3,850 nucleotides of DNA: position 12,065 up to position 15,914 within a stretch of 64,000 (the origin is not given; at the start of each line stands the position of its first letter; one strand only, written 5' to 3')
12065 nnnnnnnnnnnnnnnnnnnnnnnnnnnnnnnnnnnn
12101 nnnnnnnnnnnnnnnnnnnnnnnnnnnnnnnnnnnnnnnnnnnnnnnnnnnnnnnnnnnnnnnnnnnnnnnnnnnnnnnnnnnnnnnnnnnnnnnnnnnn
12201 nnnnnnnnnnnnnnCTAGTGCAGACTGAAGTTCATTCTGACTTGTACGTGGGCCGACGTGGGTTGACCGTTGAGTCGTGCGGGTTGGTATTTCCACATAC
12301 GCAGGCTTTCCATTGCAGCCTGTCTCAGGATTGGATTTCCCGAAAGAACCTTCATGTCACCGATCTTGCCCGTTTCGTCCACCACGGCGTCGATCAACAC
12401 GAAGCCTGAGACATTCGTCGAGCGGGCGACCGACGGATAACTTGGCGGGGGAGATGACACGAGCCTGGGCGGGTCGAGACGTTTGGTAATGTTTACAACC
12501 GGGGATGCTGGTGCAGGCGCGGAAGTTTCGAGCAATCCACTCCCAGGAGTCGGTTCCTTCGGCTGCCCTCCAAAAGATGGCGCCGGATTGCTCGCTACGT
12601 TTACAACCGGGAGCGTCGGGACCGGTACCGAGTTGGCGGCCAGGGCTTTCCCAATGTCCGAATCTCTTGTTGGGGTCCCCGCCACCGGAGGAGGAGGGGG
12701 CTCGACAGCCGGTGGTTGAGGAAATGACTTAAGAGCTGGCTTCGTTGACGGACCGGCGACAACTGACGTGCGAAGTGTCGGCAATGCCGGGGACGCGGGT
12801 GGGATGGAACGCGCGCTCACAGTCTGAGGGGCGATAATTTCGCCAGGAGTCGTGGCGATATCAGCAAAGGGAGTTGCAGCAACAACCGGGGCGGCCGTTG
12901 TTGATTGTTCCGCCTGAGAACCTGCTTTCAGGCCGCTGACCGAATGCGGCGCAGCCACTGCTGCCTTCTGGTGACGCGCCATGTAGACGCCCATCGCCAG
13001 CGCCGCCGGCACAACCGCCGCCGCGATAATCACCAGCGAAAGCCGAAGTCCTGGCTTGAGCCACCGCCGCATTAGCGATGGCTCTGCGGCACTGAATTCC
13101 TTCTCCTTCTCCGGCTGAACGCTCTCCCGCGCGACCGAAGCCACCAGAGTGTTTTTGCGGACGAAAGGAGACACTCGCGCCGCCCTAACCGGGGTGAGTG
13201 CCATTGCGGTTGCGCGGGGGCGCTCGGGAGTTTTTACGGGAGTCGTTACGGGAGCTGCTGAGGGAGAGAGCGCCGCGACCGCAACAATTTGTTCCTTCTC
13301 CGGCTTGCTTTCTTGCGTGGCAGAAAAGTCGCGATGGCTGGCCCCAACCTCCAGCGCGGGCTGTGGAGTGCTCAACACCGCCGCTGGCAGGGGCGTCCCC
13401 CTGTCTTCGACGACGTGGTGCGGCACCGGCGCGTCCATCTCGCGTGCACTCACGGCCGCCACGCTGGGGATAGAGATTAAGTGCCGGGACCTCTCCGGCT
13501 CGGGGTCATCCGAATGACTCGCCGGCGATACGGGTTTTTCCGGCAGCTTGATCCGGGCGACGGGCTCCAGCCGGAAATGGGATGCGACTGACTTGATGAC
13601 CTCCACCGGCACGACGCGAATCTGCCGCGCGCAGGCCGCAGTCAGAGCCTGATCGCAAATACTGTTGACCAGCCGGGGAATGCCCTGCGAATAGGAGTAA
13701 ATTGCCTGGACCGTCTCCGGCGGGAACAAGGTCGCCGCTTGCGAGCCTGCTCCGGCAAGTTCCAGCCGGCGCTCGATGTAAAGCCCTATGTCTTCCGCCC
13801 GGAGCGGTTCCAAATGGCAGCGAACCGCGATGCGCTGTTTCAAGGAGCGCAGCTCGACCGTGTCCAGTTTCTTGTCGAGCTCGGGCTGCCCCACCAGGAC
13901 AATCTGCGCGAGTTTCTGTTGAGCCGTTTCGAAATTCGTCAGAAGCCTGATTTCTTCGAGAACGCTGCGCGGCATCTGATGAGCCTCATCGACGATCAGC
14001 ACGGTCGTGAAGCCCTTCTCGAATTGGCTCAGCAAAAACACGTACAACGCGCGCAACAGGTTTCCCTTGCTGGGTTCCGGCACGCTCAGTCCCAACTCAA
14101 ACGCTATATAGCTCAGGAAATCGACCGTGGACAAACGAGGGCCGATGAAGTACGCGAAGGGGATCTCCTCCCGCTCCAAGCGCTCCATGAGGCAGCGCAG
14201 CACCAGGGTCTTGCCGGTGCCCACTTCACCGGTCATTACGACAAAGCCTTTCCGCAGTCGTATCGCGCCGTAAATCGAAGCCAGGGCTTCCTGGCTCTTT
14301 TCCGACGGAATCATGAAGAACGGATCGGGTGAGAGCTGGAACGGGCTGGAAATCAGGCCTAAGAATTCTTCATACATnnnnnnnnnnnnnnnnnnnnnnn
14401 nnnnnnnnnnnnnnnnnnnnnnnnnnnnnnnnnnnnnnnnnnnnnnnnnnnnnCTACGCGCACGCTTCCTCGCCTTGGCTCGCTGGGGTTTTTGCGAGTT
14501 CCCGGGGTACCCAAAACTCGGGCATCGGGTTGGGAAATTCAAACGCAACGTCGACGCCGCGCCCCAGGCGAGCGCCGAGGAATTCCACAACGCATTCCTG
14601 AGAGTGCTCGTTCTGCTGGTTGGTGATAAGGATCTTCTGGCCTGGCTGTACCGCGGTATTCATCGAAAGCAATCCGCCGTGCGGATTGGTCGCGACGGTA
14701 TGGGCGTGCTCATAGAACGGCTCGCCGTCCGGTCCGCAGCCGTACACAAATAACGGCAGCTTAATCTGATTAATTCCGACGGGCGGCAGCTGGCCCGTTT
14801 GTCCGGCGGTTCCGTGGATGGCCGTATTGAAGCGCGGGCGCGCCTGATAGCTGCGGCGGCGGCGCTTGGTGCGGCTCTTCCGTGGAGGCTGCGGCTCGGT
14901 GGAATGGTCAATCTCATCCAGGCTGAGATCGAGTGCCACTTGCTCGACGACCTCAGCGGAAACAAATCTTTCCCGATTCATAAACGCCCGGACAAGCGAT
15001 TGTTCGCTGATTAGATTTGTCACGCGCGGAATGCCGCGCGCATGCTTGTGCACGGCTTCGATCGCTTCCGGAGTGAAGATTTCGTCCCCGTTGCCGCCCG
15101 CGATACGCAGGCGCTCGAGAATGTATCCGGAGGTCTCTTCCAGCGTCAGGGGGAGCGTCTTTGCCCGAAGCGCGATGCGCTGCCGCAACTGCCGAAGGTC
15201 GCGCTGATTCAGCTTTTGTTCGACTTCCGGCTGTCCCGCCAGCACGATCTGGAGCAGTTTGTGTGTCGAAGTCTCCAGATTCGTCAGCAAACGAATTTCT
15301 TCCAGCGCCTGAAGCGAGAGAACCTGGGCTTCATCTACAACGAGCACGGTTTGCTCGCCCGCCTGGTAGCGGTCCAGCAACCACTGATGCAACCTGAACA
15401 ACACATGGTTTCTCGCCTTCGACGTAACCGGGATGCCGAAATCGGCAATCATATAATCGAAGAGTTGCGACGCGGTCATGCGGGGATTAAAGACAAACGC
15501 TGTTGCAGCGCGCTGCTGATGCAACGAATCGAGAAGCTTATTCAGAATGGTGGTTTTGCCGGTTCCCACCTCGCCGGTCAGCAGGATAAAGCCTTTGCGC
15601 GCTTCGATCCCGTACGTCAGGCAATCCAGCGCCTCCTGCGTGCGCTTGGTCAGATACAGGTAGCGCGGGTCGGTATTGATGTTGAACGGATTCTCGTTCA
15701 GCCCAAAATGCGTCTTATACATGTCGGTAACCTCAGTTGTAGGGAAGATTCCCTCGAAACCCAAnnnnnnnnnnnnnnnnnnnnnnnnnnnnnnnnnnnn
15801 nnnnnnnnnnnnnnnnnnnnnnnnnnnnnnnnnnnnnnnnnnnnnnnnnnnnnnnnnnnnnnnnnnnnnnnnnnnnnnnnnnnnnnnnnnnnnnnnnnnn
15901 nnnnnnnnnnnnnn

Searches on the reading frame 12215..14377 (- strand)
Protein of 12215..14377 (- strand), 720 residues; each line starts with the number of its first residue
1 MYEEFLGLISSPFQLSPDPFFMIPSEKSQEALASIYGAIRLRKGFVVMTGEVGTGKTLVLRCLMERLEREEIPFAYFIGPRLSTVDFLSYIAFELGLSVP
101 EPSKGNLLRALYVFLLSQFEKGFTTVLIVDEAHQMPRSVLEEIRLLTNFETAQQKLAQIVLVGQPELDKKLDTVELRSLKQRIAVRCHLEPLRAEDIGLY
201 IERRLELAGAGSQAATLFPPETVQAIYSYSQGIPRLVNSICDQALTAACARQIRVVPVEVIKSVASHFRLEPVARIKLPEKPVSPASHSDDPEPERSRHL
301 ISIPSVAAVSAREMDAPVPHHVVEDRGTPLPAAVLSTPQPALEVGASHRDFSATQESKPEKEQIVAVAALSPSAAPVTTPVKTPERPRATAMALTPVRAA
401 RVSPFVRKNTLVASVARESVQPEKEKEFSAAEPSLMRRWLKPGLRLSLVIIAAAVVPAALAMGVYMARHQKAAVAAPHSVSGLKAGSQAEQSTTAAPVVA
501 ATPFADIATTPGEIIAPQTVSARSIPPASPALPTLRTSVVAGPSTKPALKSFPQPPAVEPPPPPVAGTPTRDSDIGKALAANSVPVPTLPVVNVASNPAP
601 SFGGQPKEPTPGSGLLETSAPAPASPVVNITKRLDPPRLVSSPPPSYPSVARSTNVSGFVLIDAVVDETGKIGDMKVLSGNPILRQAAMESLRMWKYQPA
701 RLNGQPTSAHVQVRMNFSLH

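Call 38: search_protein_families(library=pfam, proteins=[window:12215-14377:-], max_evalue=0.0001)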
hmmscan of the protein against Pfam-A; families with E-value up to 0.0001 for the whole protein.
window:12215-14377:- (720 aa): 3 families
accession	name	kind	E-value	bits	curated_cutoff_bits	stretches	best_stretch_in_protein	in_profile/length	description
PF13401.12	AAA_22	-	3.3e-26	92.6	27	1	42-171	4-130/130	AAA domain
PF03544.19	TonB_C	-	1.1e-15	58.2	24.6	1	643-719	1-79/79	Gram-negative bacterial TonB protein C-terminal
PF13191.12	AAA_16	-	4e-07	31.1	32.6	1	27-150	7-159/167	AAA ATPase domain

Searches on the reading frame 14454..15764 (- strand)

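Call 38: search_protein_families(library=pfam, proteins=[window:14454-15764:-], max_evalue=0.0001)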
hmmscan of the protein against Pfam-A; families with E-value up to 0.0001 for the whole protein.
window:14454-15764:- (436 aa): 10 families
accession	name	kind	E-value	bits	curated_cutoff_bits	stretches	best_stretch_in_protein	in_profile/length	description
PF13401.12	AAA_22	-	9.7e-27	94.3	27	1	56-185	4-130/130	AAA domain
PF13191.12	AAA_16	-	2.3e-08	35.1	32.6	1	53-170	19-164/167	AAA ATPase domain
PF13604.12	AAA_30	-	1.2e-07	32.2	27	1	54-166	15-115/191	AAA domain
PF13245.12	AAA_19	-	7.4e-06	26.6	25.1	1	56-171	10-121/134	AAA domain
PF07728.20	AAA_5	-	1.1e-05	25.9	22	1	60-162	2-92/139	AAA domain (dynein-related subfamily)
PF12775.13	AAA_7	-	1.1e-05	25.4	25.8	1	59-105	35-82/181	P-loop containing dynein motor region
PF25199.1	nSTAND_NTPase5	-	1.8e-05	25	34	0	54-178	38-133/145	Novel STAND NTPase 5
PF25201.1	nSTAND6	-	2.6e-05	24.7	27.7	0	57-149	18-113/148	Novel STAND NTPase 6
PF05970.20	PIF1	-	3.4e-05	24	25.9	1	53-157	18-122/223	PIF1-like helicase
PF00437.27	T2SSE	-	7e-05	22.1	24.9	0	43-85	128-170/370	Type II/IV secretion system protein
